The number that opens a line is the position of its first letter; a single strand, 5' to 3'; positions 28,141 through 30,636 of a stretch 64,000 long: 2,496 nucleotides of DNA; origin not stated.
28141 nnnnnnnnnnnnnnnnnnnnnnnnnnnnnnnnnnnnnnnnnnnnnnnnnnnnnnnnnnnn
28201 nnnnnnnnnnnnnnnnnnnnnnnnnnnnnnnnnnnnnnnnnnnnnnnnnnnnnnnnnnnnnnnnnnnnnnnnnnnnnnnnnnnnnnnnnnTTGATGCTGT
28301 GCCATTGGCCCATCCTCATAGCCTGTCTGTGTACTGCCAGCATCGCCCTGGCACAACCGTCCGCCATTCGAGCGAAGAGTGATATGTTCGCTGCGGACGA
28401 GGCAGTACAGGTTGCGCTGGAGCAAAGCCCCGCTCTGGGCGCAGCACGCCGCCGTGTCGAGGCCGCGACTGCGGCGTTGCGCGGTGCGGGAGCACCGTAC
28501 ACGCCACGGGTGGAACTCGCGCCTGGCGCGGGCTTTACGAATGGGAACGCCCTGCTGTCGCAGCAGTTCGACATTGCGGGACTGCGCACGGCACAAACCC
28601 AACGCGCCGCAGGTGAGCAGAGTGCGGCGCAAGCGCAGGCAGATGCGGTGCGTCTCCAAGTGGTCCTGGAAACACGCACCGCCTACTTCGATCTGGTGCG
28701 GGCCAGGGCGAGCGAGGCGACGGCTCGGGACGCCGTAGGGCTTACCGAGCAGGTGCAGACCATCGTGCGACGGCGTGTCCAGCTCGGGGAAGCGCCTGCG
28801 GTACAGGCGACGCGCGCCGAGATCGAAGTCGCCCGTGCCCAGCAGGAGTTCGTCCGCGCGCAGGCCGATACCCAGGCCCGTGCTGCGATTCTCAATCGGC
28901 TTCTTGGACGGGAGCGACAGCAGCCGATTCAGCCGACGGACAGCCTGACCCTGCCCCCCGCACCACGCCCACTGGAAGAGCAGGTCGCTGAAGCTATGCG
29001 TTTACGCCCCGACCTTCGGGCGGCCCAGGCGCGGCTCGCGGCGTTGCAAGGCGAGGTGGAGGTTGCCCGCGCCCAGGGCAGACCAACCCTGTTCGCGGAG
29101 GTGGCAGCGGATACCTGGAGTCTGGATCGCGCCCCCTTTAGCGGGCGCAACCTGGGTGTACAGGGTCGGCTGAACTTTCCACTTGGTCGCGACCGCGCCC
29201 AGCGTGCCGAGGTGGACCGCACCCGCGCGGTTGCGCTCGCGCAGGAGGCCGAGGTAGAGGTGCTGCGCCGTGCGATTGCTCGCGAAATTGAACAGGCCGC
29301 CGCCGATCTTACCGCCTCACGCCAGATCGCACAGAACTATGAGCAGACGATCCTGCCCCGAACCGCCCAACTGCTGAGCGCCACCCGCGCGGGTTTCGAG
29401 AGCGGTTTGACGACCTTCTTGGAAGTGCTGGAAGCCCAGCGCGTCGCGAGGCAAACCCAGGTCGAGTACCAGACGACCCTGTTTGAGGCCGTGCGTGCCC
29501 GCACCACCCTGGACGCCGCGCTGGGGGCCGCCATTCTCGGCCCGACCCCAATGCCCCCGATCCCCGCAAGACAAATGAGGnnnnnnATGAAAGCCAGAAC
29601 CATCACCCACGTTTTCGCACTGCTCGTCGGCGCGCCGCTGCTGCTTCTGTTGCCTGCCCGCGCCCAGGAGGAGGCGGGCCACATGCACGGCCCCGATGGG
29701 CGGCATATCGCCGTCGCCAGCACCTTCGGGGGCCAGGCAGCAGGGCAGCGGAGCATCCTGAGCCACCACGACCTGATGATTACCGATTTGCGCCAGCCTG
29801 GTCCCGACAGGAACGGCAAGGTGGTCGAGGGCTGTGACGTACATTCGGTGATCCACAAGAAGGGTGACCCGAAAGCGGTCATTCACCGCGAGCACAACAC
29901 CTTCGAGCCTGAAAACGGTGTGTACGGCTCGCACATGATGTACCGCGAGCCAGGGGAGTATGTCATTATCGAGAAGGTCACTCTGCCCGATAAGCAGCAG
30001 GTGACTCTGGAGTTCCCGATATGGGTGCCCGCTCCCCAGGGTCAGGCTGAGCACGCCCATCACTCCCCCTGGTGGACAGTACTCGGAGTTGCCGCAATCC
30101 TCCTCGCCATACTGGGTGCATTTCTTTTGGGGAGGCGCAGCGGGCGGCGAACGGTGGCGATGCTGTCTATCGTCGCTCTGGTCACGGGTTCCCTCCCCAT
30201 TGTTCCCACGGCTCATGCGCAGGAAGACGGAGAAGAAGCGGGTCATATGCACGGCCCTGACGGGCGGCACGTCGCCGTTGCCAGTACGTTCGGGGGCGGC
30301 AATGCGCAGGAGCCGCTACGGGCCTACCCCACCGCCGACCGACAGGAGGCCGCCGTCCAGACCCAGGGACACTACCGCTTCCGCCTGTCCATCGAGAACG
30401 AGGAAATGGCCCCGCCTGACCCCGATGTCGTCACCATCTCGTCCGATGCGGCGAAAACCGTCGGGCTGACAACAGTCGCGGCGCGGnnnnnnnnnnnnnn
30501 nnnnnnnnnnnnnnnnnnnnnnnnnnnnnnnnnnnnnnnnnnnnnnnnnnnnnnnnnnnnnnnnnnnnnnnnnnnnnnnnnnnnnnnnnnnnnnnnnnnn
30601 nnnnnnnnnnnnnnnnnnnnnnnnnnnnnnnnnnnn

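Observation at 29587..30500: Membrane fusion protein with two tandem N-terminal modules, each with its own hydrophobic anchor and an '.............(I/V)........' motif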

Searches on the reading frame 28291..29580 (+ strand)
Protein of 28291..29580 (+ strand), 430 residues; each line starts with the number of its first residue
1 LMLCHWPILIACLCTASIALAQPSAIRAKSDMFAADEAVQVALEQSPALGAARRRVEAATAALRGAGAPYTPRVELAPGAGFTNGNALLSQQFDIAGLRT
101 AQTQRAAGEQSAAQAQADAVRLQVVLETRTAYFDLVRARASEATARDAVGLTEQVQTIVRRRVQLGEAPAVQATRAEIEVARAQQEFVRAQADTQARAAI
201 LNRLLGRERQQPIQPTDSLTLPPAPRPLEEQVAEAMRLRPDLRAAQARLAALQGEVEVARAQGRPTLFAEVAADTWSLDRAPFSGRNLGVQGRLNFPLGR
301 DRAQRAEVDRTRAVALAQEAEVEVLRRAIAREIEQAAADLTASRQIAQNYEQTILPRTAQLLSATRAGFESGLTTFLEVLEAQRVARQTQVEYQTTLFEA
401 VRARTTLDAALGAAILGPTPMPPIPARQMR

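Call 3: search_protein_families(library=pfam, proteins=[window:28291-29580:+], max_evalue=0.1)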
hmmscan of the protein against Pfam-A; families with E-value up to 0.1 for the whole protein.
window:28291-29580:+ (430 aa): 1 family
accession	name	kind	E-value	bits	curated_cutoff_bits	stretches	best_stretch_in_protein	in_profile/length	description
PF02321.23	OEP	-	2.3e-33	116.1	22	2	36-206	2-187/187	Outer membrane efflux protein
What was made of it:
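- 28291..29583 (+): Outer-membrane factor (TolC-like) of the same operon. Pfam OEP 2.3e-33 (call 3).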

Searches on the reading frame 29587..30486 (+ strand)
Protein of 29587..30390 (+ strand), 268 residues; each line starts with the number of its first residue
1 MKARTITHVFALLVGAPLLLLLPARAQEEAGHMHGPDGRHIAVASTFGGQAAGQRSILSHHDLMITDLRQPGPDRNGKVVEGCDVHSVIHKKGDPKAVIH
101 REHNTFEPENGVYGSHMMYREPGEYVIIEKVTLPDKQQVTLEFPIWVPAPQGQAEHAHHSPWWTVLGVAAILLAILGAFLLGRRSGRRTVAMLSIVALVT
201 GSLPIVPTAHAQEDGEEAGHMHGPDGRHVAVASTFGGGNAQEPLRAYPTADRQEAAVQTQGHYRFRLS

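Call 3: search_protein_families(library=pfam, proteins=[window:29587-30360:+], max_evalue=0.1)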
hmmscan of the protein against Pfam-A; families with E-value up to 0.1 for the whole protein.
window:29587-30360:+ (258 aa): 4 families
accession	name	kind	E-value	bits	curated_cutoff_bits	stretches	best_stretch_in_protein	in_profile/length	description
PF22792.1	DUF7012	-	0.0069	16.8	27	0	219-236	28-45/62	Domain of unknown function (DUF7012)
PF09721.15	Exosortase_EpsH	-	0.025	14.4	25.7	1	155-204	45-91/254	Transmembrane exosortase (Exosortase_EpsH)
PF13567.11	DUF4131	-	0.028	14.6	31.6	1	160-202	4-44/165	Domain of unknown function (DUF4131)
PF09534.15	Trp_oprn_chp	-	0.033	14.5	29.6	1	165-213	45-93/180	Tryptophan-associated transmembrane protein (Trp_oprn_chp)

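Call 5: find_homologous_proteins(query=window:29587-30390:+, max_evalue=0.001)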
Query window:29587-30390:+ (268 aa): 11 proteins with E <= 0.001 among 5708 candidates.
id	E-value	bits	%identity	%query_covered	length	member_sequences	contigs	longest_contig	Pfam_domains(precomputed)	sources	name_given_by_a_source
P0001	3.3e-97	343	61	99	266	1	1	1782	-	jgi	jgi:hypothetical protein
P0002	8.0e-80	286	59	89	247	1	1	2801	-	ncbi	-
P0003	6.6e-73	264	58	88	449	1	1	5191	-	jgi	jgi:hypothetical protein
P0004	1.8e-58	216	66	59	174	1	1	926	-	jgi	jgi:hypothetical protein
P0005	3.7e-51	192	45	97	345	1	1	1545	-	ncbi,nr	ncbi:MAG: hypothetical protein FJX77_17600, partial [Armatimonadetes bacterium]|nr:hypothetical prot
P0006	5.3e-50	189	43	94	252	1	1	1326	-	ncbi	ncbi:MAG: hypothetical protein ABL962_21005, partial [Fimbriimonadaceae bacterium]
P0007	1.6e-44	171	58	51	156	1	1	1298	-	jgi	jgi:hypothetical protein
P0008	1.6e-43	167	46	76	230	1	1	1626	-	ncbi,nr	ncbi:MAG TPA: hypothetical protein VK171_16235, partial [Fimbriimonas sp.]|nr:hypothetical protein [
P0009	3.5e-43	166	42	88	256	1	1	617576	-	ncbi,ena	-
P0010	8.6e-40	155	68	42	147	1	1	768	-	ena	-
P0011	3.6e-5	42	60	18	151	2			PF25973.1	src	-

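Call 6: search_protein_families(library=ncbifam, proteins=[window:29587-30390:+], max_evalue=0.1)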
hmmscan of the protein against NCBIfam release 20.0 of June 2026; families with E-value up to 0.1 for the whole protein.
window:29587-30390:+ (268 aa): 1 family
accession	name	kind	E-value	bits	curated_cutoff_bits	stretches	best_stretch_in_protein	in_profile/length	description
NF058595.1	invert_tail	domain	0.035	14.4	37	1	157-202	21-66/113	lipo-invert putative C-terminal anchoring domain-containing protein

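Call 8: find_encoding_contigs(protein=P0009, flank=8000, max_places=3)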
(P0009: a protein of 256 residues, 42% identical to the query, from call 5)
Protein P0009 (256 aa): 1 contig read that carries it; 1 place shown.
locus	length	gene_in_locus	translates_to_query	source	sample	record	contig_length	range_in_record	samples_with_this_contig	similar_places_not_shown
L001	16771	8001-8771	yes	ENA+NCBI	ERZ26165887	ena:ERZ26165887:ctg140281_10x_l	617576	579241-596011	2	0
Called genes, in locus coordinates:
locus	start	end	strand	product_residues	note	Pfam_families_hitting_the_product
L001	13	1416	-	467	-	PF00206:Lyase_1, PF14698:ASL_C2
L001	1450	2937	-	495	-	PF03372:Exo_endo_phos, PF07589:PEP_exosort_dom (weak)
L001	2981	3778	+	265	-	PF01925:TauE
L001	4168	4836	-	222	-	-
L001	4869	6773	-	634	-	-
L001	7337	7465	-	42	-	-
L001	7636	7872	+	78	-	-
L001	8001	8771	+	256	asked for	-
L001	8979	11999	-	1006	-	PF00656:Peptidase_C14, PF07719:TPR_2 (faint), PF14559:TPR_19 (faint)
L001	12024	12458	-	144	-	-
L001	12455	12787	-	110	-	PF04471:Mrr_cat (weak), PF08378:NERD (weak), PF02021:UPF0102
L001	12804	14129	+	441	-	-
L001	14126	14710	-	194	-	PF01351:RNase_HII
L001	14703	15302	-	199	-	PF21948:LplA-B_cat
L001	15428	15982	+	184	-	PF03006:HlyIII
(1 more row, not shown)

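Call 11: find_related_loci(query=window:29587-30390:+, collection=genome_contigs, flank=8000)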
Query window:29587-30390:+ (268 aa) in genome_contigs; peptide patterns used: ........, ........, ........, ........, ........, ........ (x = any residue, [..] = any of these).
134 stretches matched a pattern; 20 encode a relative of the query (tblastn E <= 1e-3); 19 distinct loci.
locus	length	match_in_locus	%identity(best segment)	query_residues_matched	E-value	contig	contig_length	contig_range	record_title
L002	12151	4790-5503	64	24-268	3e-92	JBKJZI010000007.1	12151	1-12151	MAG: Chthonomonadales bacterium isolate swi_bin.234 S1Ck127_1996277_flag_0_multi_10.0000_len_12151, whole genome shotgun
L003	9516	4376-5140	58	12-268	1e-91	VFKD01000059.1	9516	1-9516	MAG: bacterium isolate Bin_57_9 c_000004504544, whole genome shotgun sequence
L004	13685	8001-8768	61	18-268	5e-87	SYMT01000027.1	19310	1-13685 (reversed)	MAG: Actinomycetota bacterium isolate F1-80-MAGs103 F1-80__c23508, whole genome shotgun sequence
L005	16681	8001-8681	60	1-268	3e-86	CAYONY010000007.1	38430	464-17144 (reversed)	MAG TPA_asm: uncultured Fimbriimonadaceae bacterium isolate SRP287453_co1_201 genome assembly, contig: NODE_1686_length_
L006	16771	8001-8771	59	8-268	1e-86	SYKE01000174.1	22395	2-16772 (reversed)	MAG: Actinomycetota bacterium isolate F1-80-MAGs030 F1-80__c390279, whole genome shotgun sequence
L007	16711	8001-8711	63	27-268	2e-83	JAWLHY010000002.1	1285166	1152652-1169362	MAG: Armatimonadota bacterium isolate 30dZY2.bin.9 NODE_3_length_1285166_cov_15.118904, whole genome shotgun sequence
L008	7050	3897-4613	61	27-268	2e-81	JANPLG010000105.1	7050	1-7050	MAG: Actinomycetes bacterium isolate VAR_61_concoct_378 VAR_61_k141_330537, whole genome shotgun sequence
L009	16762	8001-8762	59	8-268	1e-79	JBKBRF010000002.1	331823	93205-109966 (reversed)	MAG: Armatimonadota bacterium isolate 21I_069.bin.27 NODE_27_length_331823_cov_14.198555, whole genome shotgun sequence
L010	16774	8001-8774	57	6-268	3e-73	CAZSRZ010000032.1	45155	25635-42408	MAG TPA_asm: uncultured bacterium isolate SRP287453_co1_319 genome assembly, contig: NODE_1222_length_45155_cov_7.433326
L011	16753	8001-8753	47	2-268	1e-60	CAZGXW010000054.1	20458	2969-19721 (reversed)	MAG TPA_asm: uncultured Fimbriimonadaceae bacterium isolate SRP237561_co1_83 genome assembly, contig: NODE_4263_length_2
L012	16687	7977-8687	48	21-267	8e-57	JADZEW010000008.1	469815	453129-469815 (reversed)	MAG: Methanoregulaceae archaeon isolate SJ84 c_000000416327, whole genome shotgun sequence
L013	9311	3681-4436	42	4-268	6e-56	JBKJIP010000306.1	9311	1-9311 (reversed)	MAG: Fimbriimonadaceae bacterium isolate ant_bin.167 S1Ck117_2038139_flag_0_multi_14.9848_len_9311, whole genome shotgun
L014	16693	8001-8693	46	27-268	1e-55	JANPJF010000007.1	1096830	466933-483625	MAG: Chthonomonas sp. isolate VAR_61_metabat_446 VAR_61_k141_3778007, whole genome shotgun sequence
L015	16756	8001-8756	43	4-268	5e-54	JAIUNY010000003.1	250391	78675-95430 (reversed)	MAG: Armatimonadota bacterium isolate FIMBRI1 spades-bin.55~NODE_203_length_250391_cov_1.57092, whole genome shotgun seq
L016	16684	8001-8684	42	9-268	1e-51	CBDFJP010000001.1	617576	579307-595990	MAG: Fimbriimonas sp. isolate 26f18d6a-2d5f-4ea7-aa06-11080f8a9988 genome assembly, contig: contig_1, whole genome shotg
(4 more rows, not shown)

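Call 22: predict_structure(alignment_id=A1)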
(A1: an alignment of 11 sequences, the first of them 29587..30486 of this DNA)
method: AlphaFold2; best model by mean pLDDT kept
length: 300 residues; sequences in the alignment: 11
mean_pLDDT: 68.9   pTM: 0.53
mean pLDDT of the five models: 68.9, 67.6, 67.5, 66.8, 63.3
residues with pLDDT >= 90: 93; 70-90: 60; 50-70: 54; < 50: 93
segments of 3 or more residues with pLDDT < 50: 1-3, 21-53, 153-159, 203-234, 236-239, 280-284, 293-300
pLDDT, mean of each block of 10 residues (from residue 1): 55 55 34 37 41 66 97 90 97 93 92 89 95 97 92 48 81 81 64 72 43 38 42 45 79 91 96 62 52 43
secondary structure, 60 per line:
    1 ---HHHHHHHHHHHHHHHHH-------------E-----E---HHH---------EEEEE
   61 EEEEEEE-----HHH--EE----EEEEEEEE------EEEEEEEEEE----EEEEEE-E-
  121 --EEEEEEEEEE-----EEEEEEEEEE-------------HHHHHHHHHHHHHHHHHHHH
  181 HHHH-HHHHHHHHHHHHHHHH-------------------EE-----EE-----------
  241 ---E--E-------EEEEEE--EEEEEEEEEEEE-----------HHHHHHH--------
elements in order: H4-20 E56-67 E84-91 E98-107 E112-117 E123-132 E138-147 H161-184 H186-201 E255-260 E263-274 H286-292

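Call 40: fold_search(model_id=the predicted structure, library=pdb)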
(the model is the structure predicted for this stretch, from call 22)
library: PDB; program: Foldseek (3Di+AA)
matches with E <= 10: 832; with E <= 0.001: 0
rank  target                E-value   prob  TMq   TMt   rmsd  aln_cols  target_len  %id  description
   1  6cpd_A                1.5e-02  0.99  0.20  0.43  10.0       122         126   11  Crystal structure of PmoD soluble domain from Methylocystis sp. ATCC 49242 (Rockwell) (released 2018-10-31)
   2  6oe6_A                1.6e-02  0.95  0.17  0.35   9.4       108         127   10  Structure of a Uncharacterized protein from Leptospira interrogans serogroup Icterohaemorrhagiae serovar Copenhageni ( (released 2019-04-17)
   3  4aq1_C                2.1e-02  0.95  0.18  0.09  10.6       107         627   18  Structure of the SbsB S-layer protein of Geobacillus stearothermophilus PV72p2 in complex with nanobody KB6 (released 2012-06-13)
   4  9ll4_A                2.4e-02  0.97  0.20  0.49  10.6       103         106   14  Crystal structure of the Helicobacter pylori copper resistance determinant CrdA in complex with silver ions in space g (released 2025-11-19)
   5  6wpx_B                2.4e-02  0.28  0.12  0.09  15.9       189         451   10  Crystal structure of Bacillus licheniformis lipase BlEst2 in propetide form (released 2021-06-09)
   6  7jtx                  3.2e-02  0.77  0.17  0.18   8.0       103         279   14  the structural basis of PTEN regulation by multi-site phosphorylation (released 2021-09-01)
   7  6oe6_B                3.5e-02  0.87  0.18  0.39   9.3       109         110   12  Structure of a Uncharacterized protein from Leptospira interrogans serogroup Icterohaemorrhagiae serovar Copenhageni ( (released 2019-04-17)
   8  1m42                  3.5e-02  0.25  0.11  0.28  17.1       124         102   15  Solution structure of apoCopC from Pseudomonas syringae (released 2002-11-06)
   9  6wpx_A                3.7e-02  0.44  0.15  0.10  16.3       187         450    8  Crystal structure of Bacillus licheniformis lipase BlEst2 in propetide form (released 2021-06-09)
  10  7r3s_A                4.0e-02  0.99  0.27  0.47   5.9       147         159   15  FtrA/P19 of Rubrivivax gelatinosus in complex with Ni (released 2022-05-18)
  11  6rpt_A                4.0e-02  0.72  0.14  0.33  13.9        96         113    8  Structure of tick complement inhibitor CirpT1 complexed with macroglobubulin domain 4 of human complement C5 (released 2020-01-08)
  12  7r4u_A                4.2e-02  1.00  0.24  0.44   4.5       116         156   15  Apoform of FtrA/P19 from Rubrivivax gelatinosus (released 2022-05-18)
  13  7r3p_A                4.2e-02  0.98  0.25  0.43   6.1       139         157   15  Apoform of the periplasmic FtrA/P19 protein from Rubrivivax gelatinosus (His-tag) (released 2022-05-18)
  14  6rpt_C                4.4e-02  0.72  0.14  0.33  13.9        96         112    8  Structure of tick complement inhibitor CirpT1 complexed with macroglobubulin domain 4 of human complement C5 (released 2020-01-08)
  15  9p25                  4.4e-02  0.60  0.16  0.12  17.7       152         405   14  Crystal structure of GH158(Pro) at 0.89 angstrom resolution (released 2026-03-11)
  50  7r4u_B                1.5e-01  0.91  0.25  0.43   5.7       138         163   16  Apoform of FtrA/P19 from Rubrivivax gelatinosus (released 2022-05-18)
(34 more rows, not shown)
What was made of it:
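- Closest known: PmoD and YcnI. Same: PmoD is the top Foldseek hit (E 0.015, probability 0.99, call 40).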
